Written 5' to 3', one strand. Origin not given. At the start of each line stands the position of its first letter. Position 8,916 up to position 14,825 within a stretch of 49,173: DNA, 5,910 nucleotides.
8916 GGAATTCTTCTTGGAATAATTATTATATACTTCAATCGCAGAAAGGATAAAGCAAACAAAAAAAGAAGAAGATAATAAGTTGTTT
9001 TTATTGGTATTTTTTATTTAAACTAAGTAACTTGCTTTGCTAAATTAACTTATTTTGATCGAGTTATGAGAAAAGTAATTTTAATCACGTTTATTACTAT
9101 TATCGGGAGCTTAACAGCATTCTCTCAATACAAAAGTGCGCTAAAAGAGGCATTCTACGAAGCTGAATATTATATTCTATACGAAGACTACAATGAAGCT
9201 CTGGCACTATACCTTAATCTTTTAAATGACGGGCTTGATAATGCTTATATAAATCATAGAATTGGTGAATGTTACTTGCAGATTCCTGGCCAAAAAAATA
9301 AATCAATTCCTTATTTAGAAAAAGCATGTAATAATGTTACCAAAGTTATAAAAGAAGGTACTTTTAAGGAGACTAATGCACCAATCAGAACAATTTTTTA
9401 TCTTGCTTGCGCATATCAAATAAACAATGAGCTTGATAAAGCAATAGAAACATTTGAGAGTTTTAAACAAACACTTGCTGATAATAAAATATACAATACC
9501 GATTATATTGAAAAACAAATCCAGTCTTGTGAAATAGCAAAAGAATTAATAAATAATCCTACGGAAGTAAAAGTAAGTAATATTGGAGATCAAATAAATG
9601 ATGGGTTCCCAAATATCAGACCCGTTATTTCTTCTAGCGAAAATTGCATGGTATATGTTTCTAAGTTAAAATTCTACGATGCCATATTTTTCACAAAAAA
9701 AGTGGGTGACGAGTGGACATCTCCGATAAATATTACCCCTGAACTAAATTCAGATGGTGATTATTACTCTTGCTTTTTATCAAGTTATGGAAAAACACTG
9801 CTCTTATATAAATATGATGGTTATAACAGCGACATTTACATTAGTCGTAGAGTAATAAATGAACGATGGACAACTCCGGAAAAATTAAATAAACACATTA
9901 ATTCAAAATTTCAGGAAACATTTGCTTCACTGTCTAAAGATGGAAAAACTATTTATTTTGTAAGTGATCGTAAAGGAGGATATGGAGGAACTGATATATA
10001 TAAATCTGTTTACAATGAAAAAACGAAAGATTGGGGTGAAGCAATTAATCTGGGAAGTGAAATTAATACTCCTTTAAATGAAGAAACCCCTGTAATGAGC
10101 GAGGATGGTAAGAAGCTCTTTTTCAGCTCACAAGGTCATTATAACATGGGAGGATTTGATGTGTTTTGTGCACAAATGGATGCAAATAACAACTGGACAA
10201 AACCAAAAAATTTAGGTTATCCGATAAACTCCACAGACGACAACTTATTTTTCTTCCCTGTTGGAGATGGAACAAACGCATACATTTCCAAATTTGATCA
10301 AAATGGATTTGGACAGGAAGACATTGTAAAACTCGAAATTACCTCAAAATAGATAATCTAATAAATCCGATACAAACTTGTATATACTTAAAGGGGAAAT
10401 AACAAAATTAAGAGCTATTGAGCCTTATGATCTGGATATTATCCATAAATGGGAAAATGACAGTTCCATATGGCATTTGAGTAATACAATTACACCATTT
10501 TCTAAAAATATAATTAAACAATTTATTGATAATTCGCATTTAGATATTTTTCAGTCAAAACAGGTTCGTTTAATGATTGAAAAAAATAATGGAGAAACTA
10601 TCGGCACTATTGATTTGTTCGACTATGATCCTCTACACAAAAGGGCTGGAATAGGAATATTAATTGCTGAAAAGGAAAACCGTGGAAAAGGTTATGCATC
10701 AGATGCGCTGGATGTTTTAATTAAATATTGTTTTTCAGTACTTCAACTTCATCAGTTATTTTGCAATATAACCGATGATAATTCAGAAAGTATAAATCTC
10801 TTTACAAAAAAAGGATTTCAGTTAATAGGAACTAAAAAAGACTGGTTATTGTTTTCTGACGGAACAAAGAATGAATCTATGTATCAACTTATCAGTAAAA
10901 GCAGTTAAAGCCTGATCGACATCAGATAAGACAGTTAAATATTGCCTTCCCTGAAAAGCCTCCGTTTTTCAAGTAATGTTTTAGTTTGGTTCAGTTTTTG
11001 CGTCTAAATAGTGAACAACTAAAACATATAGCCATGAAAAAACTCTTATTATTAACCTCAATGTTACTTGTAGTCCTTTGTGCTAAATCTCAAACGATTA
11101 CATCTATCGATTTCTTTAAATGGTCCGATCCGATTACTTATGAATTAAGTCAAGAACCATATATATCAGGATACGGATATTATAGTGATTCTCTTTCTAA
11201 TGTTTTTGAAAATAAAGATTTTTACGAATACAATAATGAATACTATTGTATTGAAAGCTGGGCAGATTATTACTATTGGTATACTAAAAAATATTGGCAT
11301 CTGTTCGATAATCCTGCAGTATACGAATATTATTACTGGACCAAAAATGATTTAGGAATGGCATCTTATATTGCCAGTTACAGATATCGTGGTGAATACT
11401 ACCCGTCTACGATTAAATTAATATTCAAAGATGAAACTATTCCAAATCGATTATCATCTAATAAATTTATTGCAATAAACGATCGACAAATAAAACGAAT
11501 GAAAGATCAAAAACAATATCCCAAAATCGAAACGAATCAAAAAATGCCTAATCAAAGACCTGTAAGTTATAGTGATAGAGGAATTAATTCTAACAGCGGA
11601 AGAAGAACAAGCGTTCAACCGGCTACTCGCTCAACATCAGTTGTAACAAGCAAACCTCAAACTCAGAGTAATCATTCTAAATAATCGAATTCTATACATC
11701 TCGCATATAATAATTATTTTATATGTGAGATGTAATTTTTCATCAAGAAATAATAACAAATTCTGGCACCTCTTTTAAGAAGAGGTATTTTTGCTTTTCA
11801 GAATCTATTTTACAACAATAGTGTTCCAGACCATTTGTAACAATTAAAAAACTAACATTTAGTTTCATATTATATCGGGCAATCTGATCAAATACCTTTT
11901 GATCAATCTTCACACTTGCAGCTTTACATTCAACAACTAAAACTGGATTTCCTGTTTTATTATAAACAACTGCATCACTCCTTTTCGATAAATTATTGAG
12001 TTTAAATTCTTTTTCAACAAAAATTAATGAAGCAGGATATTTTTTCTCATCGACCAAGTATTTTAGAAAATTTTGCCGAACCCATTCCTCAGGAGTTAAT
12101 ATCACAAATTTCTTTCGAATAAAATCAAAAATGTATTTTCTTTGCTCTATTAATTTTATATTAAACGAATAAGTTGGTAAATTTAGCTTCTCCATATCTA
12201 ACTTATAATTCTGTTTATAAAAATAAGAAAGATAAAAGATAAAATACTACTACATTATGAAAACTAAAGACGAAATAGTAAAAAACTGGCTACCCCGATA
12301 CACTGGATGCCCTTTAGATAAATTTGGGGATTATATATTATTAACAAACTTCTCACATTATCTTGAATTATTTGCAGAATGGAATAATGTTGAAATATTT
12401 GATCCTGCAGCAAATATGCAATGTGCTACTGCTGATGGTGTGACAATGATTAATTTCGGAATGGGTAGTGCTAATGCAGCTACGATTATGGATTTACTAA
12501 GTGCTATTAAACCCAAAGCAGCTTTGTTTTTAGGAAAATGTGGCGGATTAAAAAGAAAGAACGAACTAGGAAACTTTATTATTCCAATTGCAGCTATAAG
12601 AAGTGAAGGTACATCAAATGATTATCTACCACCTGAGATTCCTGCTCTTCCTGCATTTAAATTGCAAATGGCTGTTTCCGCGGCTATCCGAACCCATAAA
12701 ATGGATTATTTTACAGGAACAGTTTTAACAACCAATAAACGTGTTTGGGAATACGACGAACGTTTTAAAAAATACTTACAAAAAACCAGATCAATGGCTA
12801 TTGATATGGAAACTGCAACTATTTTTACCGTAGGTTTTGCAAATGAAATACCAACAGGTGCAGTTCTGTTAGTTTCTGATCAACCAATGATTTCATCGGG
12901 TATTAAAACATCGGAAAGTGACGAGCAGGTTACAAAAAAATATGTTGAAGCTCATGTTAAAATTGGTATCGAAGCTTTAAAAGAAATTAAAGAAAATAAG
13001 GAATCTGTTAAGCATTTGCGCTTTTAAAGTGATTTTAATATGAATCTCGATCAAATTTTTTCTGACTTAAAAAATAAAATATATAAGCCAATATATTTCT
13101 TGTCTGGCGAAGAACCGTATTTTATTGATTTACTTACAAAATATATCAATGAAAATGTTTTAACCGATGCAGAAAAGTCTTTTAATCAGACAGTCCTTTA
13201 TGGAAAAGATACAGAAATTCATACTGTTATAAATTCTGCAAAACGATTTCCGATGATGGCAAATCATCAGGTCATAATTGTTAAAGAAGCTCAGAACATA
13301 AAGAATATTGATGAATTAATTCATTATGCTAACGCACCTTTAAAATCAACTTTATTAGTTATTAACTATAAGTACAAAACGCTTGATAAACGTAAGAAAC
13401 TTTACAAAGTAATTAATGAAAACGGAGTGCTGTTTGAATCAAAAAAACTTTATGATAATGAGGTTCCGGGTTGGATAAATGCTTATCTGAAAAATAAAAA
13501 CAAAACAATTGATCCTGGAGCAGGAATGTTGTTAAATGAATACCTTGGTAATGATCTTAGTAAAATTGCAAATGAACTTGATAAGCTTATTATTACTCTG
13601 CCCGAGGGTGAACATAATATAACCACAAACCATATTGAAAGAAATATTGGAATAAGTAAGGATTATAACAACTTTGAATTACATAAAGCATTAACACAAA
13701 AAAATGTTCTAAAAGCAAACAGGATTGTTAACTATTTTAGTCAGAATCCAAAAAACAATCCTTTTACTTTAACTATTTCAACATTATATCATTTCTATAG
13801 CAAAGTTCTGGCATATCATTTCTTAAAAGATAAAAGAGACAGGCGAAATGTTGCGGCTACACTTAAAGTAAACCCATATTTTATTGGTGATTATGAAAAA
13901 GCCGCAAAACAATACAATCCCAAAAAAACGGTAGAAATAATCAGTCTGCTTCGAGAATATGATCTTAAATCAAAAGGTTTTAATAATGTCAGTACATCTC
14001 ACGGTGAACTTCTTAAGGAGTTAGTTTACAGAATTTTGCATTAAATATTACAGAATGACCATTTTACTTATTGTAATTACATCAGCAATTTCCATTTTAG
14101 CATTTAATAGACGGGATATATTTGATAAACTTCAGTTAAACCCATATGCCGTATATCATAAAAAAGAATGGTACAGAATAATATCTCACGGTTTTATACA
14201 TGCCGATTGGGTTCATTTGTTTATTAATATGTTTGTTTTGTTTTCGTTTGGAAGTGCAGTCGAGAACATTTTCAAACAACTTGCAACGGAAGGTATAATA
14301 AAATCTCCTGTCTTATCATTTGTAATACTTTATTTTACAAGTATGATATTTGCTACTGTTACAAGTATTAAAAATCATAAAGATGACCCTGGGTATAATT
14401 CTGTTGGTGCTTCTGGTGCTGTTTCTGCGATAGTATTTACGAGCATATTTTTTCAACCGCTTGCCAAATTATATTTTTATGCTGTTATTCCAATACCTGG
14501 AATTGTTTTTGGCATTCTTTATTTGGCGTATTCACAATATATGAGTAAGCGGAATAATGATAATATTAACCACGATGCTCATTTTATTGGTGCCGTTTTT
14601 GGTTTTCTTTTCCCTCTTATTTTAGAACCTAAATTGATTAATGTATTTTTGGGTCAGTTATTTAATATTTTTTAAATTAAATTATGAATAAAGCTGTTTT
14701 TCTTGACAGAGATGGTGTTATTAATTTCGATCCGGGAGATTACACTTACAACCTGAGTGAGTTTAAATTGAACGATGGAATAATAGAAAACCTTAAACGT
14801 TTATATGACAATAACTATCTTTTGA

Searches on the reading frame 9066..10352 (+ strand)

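Call 51: search_protein_families(library=pfam, proteins=[window:9066-10352:+], max_evalue=0.00001)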
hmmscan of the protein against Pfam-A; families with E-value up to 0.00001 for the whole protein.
window:9066-10352:+ (428 aa): 1 family
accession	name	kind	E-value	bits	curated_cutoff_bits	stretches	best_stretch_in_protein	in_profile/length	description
PF07676.18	PD40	-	1.7e-16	60.1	20.9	1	278-312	5-37/38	WD40-like Beta Propeller Repeat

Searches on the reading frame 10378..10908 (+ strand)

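Call 51: search_protein_families(library=pfam, proteins=[window:10378-10908:+], max_evalue=0.00001)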
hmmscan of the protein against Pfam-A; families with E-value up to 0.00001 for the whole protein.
window:10378-10908:+ (176 aa): 4 families
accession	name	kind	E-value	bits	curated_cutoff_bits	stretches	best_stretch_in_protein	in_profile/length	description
PF13302.13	Acetyltransf_3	-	1.1e-19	71.9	25.4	1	11-148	4-138/138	Acetyltransferase (GNAT) domain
PF13420.13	Acetyltransf_4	-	4.2e-12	46.8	24.3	1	11-155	1-142/155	Acetyltransferase (GNAT) domain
PF00583.31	Acetyltransf_1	-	9e-10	39.3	20.7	1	61-147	31-116/116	Acetyltransferase (GNAT) family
PF13523.12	Acetyltransf_8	-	3.2e-08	33.7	27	1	18-151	5-141/145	Acetyltransferase (GNAT) domain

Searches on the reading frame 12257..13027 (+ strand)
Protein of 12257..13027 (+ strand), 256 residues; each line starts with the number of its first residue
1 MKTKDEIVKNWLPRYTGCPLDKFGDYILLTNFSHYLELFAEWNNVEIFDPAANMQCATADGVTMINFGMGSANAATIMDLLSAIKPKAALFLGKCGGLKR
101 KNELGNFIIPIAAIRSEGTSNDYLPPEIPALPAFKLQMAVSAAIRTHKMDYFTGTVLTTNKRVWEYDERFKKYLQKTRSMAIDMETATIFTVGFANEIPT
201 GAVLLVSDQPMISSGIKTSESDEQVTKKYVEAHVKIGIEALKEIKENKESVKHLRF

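Call 51: search_protein_families(library=pfam, proteins=[window:12257-13027:+], max_evalue=0.00001)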
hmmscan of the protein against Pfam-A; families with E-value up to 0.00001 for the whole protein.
window:12257-13027:+ (256 aa): 1 family
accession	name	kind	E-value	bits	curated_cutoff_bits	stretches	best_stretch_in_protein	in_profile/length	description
PF01048.26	PNP_UDP_1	-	2.2e-28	99.7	25.1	1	26-239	2-230/233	Phosphorylase superfamily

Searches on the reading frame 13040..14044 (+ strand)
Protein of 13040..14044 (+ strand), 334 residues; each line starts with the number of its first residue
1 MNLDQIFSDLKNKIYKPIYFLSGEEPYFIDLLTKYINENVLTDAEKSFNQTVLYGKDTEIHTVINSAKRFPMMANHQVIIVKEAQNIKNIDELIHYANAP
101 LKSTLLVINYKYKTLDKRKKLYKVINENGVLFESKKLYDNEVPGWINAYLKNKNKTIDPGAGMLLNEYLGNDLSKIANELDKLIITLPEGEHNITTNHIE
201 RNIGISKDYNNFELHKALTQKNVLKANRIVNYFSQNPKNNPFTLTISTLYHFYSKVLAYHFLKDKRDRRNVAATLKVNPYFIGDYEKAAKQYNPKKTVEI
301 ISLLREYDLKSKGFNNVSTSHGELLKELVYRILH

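Call 51: search_protein_families(library=pfam, proteins=[window:13040-14044:+], max_evalue=0.00001)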
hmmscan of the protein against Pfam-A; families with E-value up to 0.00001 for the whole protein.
window:13040-14044:+ (334 aa): 2 families
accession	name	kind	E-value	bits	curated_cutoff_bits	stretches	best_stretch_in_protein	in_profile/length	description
PF06144.19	DNA_pol3_delta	-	1.7e-13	51.1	21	1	19-133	1-122/124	DNA polymerase III, delta subunit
PF21694.2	DNA_pol3_delta_C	-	1.4e-06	28.7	27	1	210-312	3-104/121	DNA polymerase III delta subunit, C-terminal domain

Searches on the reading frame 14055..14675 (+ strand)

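Call 52: search_protein_families(library=pfam, proteins=[window:14055-14675:+], max_evalue=0.00001)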
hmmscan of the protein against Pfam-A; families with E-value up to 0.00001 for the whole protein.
window:14055-14675:+ (206 aa): 1 family
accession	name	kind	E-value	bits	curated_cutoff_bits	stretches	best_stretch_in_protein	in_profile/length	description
PF01694.28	Rhomboid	-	9.4e-24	84.7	22.6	1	37-190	2-140/143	Rhomboid domain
